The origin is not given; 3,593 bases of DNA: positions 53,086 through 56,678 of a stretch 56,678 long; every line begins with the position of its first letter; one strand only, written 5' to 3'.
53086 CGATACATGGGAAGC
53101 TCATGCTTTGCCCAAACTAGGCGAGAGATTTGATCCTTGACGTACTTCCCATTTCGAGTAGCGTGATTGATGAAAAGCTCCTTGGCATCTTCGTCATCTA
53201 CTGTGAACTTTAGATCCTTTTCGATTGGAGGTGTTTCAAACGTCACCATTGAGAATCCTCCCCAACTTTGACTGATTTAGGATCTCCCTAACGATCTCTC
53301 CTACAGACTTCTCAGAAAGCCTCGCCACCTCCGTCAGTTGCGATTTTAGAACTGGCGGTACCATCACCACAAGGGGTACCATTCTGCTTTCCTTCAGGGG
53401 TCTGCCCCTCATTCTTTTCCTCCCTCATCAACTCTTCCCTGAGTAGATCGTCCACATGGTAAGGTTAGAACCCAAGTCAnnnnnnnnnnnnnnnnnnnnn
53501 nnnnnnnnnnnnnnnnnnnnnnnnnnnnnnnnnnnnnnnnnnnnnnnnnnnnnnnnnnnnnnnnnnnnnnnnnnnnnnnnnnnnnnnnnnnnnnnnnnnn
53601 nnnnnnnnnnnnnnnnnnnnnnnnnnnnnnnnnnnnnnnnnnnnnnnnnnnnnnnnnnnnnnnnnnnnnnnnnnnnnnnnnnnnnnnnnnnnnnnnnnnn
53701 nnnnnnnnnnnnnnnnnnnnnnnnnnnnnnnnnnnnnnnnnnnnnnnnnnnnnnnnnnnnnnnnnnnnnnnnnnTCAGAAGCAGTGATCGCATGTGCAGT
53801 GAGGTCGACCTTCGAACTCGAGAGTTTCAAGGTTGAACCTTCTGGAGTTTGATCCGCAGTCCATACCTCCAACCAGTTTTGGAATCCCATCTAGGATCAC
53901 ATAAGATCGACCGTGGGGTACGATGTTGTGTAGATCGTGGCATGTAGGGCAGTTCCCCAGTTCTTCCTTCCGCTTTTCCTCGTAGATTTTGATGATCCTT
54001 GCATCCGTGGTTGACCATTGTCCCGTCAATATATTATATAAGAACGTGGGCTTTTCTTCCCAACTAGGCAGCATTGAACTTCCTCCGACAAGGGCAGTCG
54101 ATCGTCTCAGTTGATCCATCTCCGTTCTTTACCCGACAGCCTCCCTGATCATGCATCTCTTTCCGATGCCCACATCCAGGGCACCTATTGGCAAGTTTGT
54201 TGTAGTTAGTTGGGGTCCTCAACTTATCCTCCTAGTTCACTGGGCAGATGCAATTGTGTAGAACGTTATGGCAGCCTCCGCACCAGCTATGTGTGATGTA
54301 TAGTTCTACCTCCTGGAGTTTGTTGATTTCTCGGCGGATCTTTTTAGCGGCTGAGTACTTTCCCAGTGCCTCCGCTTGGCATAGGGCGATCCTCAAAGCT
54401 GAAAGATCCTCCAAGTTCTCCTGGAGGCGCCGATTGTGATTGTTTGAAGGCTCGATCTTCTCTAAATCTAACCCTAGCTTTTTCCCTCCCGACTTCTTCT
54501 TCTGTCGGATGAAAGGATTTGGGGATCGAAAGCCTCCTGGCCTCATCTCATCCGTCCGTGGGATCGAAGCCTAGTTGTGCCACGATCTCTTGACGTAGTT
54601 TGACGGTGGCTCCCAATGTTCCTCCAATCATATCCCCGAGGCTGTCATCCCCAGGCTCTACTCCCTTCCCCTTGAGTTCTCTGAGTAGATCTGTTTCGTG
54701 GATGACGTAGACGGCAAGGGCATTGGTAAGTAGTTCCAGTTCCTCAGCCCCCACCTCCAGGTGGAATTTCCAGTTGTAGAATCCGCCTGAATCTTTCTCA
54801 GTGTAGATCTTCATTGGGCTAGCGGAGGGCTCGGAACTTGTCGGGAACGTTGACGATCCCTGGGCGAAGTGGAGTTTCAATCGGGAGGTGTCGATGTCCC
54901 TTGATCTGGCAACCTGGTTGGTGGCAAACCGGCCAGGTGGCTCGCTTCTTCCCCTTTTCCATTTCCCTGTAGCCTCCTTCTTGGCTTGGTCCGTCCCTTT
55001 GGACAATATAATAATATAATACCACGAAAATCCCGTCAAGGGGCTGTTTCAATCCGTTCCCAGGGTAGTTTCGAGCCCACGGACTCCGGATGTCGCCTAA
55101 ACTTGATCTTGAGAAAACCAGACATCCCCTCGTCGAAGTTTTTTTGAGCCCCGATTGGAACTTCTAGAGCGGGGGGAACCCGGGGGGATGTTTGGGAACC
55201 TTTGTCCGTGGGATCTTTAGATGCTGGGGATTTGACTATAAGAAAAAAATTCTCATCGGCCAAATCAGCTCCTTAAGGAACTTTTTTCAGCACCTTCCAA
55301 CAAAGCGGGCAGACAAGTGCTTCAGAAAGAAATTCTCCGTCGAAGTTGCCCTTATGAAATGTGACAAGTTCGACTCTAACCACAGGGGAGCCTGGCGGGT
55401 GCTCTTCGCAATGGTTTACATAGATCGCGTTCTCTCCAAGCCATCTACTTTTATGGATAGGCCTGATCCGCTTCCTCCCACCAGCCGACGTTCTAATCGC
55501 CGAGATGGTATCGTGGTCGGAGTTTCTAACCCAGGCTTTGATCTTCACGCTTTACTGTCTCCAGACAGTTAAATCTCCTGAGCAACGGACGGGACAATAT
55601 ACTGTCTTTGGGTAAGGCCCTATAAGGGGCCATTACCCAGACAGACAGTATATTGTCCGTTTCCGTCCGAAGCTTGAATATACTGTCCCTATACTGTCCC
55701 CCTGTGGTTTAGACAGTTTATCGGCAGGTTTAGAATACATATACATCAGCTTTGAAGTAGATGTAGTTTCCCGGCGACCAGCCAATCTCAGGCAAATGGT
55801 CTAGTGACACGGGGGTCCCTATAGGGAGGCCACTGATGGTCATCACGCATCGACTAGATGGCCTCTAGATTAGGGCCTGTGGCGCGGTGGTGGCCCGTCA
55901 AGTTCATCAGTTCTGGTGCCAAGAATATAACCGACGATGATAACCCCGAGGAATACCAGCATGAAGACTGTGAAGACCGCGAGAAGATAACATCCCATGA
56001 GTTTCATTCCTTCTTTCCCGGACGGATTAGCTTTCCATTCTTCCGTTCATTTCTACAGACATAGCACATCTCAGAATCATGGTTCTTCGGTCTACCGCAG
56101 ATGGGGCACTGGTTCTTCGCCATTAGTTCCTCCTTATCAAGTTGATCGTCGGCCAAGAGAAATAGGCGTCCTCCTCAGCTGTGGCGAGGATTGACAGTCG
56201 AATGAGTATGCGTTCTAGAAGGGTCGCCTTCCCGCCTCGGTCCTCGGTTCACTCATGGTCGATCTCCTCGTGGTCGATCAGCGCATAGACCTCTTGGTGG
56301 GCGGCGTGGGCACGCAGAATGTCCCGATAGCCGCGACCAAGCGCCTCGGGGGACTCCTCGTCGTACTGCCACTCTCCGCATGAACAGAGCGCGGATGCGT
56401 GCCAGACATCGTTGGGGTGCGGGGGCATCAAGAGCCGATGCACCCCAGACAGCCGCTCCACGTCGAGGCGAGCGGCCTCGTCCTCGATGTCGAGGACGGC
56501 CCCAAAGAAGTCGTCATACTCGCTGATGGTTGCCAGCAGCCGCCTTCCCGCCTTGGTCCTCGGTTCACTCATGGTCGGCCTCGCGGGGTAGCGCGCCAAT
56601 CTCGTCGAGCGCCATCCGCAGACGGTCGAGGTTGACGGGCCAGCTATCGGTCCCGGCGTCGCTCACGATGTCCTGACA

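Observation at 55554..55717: Dense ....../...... site array with a 67-nt near-perfect palindrome: operator cluster or origin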

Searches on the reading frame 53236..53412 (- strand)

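Call 11: search_protein_families(library=pfam, proteins=[window:53236-53412:-], max_evalue=0.1)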
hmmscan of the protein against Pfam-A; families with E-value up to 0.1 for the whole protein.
window:53236-53412:- (58 aa): 2 families
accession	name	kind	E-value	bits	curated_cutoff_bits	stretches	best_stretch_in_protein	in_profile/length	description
PF16886.11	ATP-synt_ab_Xtn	-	0.02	15.1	25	1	7-48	32-73/88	ATPsynthase alpha/beta subunit barrel-sandwich domain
PF01402.27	RHH_1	-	0.041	14.3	20.5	1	22-47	10-35/39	Ribbon-helix-helix protein, copG family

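Call 12: search_protein_families(library=phrogs, proteins=[window:53236-53412:-], max_evalue=0.1)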
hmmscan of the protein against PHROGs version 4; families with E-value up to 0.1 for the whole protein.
window:53236-53412:- (58 aa): 0 families

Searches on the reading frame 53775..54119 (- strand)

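Call 11: search_protein_families(library=pfam, proteins=[window:53775-54119:-], max_evalue=0.1)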
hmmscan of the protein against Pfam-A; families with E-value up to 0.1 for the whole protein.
window:53775-54119:- (114 aa): 1 family
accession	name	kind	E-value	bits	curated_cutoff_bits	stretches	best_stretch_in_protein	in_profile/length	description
PF04863.19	EGF_alliinase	-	0.03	15.1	25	1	83-114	13-43/55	Alliinase EGF-like domain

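Call 12: search_protein_families(library=phrogs, proteins=[window:53775-54119:-], max_evalue=0.1)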
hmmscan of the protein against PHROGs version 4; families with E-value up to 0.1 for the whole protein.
window:53775-54119:- (114 aa): 0 families

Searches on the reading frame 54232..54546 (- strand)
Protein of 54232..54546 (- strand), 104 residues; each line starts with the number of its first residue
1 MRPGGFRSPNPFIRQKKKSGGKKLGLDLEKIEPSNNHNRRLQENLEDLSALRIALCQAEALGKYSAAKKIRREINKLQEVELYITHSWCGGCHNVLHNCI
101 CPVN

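Call 11: search_protein_families(library=pfam, proteins=[window:54232-54546:-], max_evalue=0.1)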
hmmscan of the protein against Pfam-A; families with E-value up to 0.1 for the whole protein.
window:54232-54546:- (104 aa): 1 family
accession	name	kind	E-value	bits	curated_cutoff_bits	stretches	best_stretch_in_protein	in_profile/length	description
PF14437.12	MafB19-deam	-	0.06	13.7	27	1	58-96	53-89/142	MafB19-like deaminase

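Call 12: search_protein_families(library=phrogs, proteins=[window:54232-54546:-], max_evalue=0.1)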
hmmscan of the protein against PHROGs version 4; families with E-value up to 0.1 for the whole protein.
window:54232-54546:- (104 aa): 0 families

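Call 34: find_related_loci(query=A2, collection=viral_contigs, flank=4000)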
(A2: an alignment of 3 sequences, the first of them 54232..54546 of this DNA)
Query A2 (104 aa) in viral_contigs; peptide patterns used: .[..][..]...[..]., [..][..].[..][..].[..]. (x = any residue, [..] = any of these).
55 stretches matched a pattern; 3 encode a relative of the query (tblastn E <= 1e-3); 3 distinct loci.
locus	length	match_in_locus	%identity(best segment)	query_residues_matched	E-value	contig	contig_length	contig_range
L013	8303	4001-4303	56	2-101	1e-33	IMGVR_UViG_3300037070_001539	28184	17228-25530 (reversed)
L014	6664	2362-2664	54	2-101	4e-33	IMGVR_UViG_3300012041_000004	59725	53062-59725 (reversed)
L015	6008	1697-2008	42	2-104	1e-24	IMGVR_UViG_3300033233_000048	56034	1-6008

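Call 35: find_related_loci(query=A2, collection=metagenome_contigs, flank=4000)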
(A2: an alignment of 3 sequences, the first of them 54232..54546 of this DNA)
Query A2 (104 aa) in metagenome_contigs; peptide patterns used: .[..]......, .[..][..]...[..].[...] (x = any residue, [..] = any of these).
297 stretches matched a pattern; 13 encode a relative of the query (tblastn E <= 1e-3); 13 distinct loci.
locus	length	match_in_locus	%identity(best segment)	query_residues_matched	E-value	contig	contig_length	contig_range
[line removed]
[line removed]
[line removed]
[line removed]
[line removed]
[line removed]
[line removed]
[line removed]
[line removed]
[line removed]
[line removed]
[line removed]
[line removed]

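Call 88: search_protein_families(library=ncbifam, proteins=[window:54232-54546:-], max_evalue=0.01)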
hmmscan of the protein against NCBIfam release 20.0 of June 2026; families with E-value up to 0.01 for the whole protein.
window:54232-54546:- (104 aa): 0 families

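Call 90: find_homologous_proteins(query=A2, max_evalue=0.001)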
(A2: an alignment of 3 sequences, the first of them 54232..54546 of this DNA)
Query A2 (3 sequences) (104 aa, profile of the alignment): 39 proteins with E <= 0.001 among 324 candidates.
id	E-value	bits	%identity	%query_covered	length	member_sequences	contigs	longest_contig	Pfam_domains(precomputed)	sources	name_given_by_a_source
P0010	1.2e-48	182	43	96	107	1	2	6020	-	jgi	-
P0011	4.1e-47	177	45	96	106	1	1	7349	-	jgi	jgi:hypothetical protein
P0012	5.0e-46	173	57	96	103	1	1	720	-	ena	-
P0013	1.4e-45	172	58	97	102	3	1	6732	-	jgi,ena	jgi:hypothetical protein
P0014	1.6e-44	168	56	96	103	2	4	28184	-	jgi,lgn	jgi:hypothetical protein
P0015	2.9e-44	168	64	100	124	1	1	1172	-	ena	-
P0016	2.9e-44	168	55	91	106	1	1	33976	-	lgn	-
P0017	5.5e-44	167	59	96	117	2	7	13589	-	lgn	-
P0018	8.1e-44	166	54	96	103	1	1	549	-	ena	-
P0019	5.0e-42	160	57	97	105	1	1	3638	-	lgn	-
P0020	1.1e-41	159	67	100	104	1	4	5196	-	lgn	-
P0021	2.1e-39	152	58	96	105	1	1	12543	-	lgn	-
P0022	3.0e-37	145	58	97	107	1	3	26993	-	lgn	-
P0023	3.9e-37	145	58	97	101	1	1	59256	-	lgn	-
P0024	1.6e-36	143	55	99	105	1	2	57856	-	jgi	jgi:hypothetical protein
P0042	8.5e-29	118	45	97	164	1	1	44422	-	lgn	-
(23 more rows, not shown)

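Call 92: find_encoding_contigs(protein=P0023, flank=3000, max_places=1)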
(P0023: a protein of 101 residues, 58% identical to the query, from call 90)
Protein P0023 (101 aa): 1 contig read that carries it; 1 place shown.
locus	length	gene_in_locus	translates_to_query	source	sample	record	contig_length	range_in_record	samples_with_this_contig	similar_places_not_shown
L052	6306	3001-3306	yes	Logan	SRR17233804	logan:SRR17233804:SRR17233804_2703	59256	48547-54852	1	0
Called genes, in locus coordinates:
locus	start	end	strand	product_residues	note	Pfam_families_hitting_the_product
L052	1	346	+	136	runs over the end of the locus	-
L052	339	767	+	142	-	-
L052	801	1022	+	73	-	-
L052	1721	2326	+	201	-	-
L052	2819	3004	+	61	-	-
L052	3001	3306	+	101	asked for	-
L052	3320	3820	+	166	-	-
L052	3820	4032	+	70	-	-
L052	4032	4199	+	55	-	-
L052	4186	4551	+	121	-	-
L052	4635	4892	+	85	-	-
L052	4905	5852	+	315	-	PF05496:RuvB_N, PF07728:AAA_5 (weak), PF00004:AAA, PF17864:AAA_lid_4, PF05491:WHD_RuvB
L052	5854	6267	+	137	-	-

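Call 93: find_encoding_contigs(protein=P0042, flank=3000, max_places=1)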
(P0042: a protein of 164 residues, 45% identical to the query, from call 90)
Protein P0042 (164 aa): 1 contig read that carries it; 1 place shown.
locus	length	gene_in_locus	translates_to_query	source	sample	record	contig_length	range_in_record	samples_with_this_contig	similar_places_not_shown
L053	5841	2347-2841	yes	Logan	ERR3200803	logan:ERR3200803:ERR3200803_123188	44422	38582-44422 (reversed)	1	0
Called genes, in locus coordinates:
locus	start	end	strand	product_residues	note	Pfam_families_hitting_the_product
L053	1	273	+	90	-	?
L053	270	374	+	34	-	-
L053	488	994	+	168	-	PF02945:Endonuclease_7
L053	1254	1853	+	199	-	-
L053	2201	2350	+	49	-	-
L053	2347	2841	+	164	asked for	-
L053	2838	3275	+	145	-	-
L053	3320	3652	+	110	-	-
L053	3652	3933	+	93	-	-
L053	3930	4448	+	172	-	-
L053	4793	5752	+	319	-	PF05496:RuvB_N, PF00004:AAA, PF07724:AAA_2 (faint), PF07728:AAA_5 (faint), PF17864:AAA_lid_4, PF05491:WHD_RuvB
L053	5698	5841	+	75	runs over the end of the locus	-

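Call 94: find_encoding_contigs(protein=P0016, flank=3000, max_places=1)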
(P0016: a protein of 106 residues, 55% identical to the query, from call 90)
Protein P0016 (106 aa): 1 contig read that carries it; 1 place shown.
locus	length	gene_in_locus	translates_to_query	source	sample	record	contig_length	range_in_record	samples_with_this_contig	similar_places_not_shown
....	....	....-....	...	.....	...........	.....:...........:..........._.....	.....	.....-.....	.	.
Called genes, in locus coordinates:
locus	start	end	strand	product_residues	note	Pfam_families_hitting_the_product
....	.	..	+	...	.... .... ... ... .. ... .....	-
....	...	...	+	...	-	-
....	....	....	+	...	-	-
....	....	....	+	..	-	-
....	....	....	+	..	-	-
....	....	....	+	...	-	-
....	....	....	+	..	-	-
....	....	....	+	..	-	-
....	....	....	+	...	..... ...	-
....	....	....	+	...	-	-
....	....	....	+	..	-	-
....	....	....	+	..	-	-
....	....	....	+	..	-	?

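Call 100: predict_structure(alignment_id=A8)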
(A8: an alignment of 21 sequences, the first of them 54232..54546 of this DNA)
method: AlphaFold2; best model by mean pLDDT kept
length: 104 residues; sequences in the alignment: 21
mean_pLDDT: 78.5   pTM: 0.59
mean pLDDT of the five models: 78.5, 73.6, 73.2, 73.0, 70.7
residues with pLDDT >= 90: 37; 70-90: 31; 50-70: 31; < 50: 5
segments of 3 or more residues with pLDDT < 50: 20-22
pLDDT, mean of each block of 10 residues (from residue 1): 54 60 57 79 94 97 96 92 84 75 73
secondary structure, 60 per line:
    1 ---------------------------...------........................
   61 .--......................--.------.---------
elements in order: H37-61 H64-85

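Call 104: fold_search(model_id=the predicted structure, library=pdb)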
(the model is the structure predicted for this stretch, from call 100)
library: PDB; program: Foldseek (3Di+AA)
matches with E <= 10: 173; with E <= 0.001: 0
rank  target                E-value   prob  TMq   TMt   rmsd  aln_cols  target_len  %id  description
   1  8ftm_A                1.1e+00  0.77  0.39  0.06  11.6        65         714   23  Setx-ssRNA-ADP-SO4 complex (released 2023-10-25)
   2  1sof_A                2.5e+00  0.93  0.41  0.28   0.7        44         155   16  Crystal structure of the azotobacter vinelandii bacterioferritin at 2.6 A resolution (released 2005-04-05)
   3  2pih_A                2.7e+00  0.95  0.41  0.35   0.4        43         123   21  Crystal structure of Protein ymcA from Bacillus subtilis, NorthEast Structural Genomics target SR375 (released 2007-05-01)
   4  6ly5_f                2.9e+00  0.09  0.27  0.20   9.0        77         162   14  Organization and energy transfer in a huge diatom PSI-FCPI supercomplex (released 2020-10-21)
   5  8ftm_B                3.0e+00  0.38  0.39  0.06  12.1        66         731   24  Setx-ssRNA-ADP-SO4 complex (released 2023-10-25)
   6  9qcl_B                3.2e+00  0.54  0.44  0.07   9.6        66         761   15  S.aureus ClpC tetradecameric resting state (released 2025-08-27)
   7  6prh                  3.4e+00  0.92  0.41  0.35   0.4        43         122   21  X-ray Crystal Structure of Bacillus subtilis RicA (released 2019-10-02)
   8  8xjg                  3.4e+00  0.89  0.38  0.27   0.6        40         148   28  Crystal structure of the YqeY protein from Vibrio parahaemolyticus (released 2024-05-22)
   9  6lkp_E                3.4e+00  0.89  0.43  0.27   0.7        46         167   20  Crystal structure of Dps1 from the thermophilic non-heterocystous filamentous cyanobacterium Thermoleptolyngbya sp. O- (released 2020-03-25)
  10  9qqr_E                3.4e+00  0.85  0.42  0.07   0.8        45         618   16  S.aureus ClpC decameric resting state (released 2025-07-30)
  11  9f6d_A                3.4e+00  0.77  0.41  0.04   1.4        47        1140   17  Human DNA polymerase epsilon bound to DNA and PCNA (open conformation) (released 2024-08-07)
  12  7tbq_A                3.6e+00  0.87  0.40  0.11   0.7        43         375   21  LOV2-DARPIN fusion : D7 (released 2023-07-05)
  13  7oyd_h                3.6e+00  0.66  0.35  0.30   2.0        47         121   28  Cryo-EM structure of a rabbit 80S ribosome with zebrafish Dap1b (released 2022-07-20)
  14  3v1c_B                3.9e+00  0.87  0.34  0.73   0.6        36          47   14  Crystal structure of de novo designed MID1-zinc (released 2012-01-11)
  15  8rd8_XE               3.9e+00  0.54  0.35  0.56   2.1        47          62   23  Cryo-EM structure of P. urativorans 70S ribosome in complex with hibernation factors Balon and RaiA (structure 1). (released 2024-02-21)
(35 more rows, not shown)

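Call 107: find_related_loci(query=A8, collection=genome_contigs, flank=4000)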
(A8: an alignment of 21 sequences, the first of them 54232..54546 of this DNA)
Query A8 (104 aa) in genome_contigs; peptide patterns used: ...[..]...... (x = any residue, [..] = any of these).
10 stretches matched a pattern, but none encodes a relative of the query by tblastn (E <= 1e-3).

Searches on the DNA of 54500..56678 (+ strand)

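Call 8: search_dna_similar(query=window:55200-56200:+, collection=phages, mode=distant)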
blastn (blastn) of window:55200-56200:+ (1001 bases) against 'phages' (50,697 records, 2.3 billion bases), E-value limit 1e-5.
No match.

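Call 9: search_rna_families(source=window, start=54500, end=56678, threshold=evalue, max_evalue=1)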
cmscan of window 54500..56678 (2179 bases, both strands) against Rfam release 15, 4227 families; matches with E-value up to 1: 0.
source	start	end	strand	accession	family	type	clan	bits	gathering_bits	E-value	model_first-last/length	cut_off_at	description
